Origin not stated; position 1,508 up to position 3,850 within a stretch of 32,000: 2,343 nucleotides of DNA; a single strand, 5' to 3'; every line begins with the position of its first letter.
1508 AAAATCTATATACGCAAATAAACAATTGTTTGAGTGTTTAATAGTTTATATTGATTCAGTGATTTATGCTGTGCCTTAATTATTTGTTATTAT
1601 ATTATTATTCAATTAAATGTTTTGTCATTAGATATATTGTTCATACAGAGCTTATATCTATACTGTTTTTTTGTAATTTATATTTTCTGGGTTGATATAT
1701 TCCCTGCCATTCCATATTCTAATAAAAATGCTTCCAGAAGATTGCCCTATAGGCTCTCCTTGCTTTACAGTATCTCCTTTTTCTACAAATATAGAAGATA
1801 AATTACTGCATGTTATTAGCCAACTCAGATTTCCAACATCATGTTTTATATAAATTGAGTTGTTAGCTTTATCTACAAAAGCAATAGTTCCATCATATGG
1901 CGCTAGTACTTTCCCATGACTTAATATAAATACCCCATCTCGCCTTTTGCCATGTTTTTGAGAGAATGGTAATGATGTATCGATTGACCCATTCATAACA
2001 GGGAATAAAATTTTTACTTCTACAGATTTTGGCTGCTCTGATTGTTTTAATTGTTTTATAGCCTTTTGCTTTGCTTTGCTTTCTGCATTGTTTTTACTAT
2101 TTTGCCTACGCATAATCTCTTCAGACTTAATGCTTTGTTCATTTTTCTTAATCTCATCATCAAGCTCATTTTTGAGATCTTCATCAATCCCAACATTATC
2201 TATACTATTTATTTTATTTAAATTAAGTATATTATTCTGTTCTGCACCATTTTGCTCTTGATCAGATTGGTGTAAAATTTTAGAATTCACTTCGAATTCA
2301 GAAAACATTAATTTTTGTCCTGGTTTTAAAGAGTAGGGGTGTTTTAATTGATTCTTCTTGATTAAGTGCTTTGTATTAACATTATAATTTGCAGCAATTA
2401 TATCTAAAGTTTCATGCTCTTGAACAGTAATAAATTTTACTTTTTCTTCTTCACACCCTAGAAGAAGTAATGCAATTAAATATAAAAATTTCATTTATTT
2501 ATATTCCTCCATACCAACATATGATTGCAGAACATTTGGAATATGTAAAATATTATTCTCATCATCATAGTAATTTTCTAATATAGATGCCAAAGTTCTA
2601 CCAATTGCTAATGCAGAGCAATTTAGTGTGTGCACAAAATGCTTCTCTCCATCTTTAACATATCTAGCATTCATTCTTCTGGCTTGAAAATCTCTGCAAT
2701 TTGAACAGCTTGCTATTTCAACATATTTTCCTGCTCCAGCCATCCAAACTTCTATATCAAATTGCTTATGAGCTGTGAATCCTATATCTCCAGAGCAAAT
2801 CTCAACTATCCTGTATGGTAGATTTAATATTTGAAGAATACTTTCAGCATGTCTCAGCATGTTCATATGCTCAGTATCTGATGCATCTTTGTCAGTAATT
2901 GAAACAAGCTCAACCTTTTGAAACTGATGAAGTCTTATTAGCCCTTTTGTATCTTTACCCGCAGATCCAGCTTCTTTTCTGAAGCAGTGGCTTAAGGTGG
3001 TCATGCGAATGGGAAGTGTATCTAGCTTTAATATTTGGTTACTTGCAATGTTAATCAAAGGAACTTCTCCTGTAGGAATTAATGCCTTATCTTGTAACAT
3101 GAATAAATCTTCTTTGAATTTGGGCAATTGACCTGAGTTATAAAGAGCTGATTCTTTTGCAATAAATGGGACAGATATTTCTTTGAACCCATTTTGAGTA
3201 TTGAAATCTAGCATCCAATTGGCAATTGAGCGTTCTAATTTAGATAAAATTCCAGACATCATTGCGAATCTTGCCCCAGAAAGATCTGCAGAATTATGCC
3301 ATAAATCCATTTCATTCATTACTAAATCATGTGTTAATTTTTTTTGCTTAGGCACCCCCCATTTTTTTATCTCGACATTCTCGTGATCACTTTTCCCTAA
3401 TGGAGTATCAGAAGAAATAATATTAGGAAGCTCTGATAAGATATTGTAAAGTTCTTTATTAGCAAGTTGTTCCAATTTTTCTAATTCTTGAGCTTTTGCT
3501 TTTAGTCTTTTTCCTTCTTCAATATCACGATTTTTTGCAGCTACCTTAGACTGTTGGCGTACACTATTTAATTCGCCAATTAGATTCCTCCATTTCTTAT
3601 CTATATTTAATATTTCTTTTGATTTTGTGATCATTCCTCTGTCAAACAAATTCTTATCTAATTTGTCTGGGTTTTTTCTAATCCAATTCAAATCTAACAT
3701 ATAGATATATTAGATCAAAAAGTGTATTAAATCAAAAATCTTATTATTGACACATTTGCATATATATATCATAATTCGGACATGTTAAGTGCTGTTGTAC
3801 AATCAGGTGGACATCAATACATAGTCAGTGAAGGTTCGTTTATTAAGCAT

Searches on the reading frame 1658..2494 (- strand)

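Call 8: search_protein_families(library=pfam, proteins=[window:1658-2494:-], max_evalue=0.001)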
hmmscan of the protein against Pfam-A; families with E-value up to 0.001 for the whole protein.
window:1658-2494:- (278 aa): 3 families
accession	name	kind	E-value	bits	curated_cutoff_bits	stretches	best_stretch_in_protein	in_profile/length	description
PF01551.29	Peptidase_M23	-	2.5e-08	34.4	28.7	1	194-253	14-73/96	Peptidase family M23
PF01476.26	LysM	-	1.2e-07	32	20.9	1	22-62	1-40/43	LysM domain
PF00358.26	PTS_EIIA_1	-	0.00031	20.9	27.2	0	186-250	29-101/127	phosphoenolpyruvate-dependent sugar phosphotransferase system, EIIA 1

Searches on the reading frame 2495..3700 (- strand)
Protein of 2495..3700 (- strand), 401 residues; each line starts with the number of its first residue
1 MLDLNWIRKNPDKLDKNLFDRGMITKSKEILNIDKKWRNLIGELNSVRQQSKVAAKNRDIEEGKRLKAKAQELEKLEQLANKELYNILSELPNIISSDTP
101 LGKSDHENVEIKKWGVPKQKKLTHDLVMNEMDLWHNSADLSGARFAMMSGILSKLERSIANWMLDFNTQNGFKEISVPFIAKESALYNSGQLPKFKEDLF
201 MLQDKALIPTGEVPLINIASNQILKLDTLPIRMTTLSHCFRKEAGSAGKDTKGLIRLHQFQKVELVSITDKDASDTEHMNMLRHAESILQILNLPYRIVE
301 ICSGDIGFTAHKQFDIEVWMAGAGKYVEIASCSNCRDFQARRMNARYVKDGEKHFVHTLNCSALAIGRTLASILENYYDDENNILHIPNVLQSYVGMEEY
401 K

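Call 8: search_protein_families(library=pfam, proteins=[window:2495-3700:-], max_evalue=0.001)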
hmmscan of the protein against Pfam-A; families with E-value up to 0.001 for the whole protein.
window:2495-3700:- (401 aa): 2 families
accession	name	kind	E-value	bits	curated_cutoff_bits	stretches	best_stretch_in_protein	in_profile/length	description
PF00587.30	tRNA-synt_2b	-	9.2e-41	140.3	29.3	1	203-377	9-179/179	tRNA synthetase class II core domain (G, H, P, S and T)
PF02403.27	Seryl_tRNA_N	-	1.8e-13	51.1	28.2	1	1-94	1-107/108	Seryl-tRNA synthetase N-terminal domain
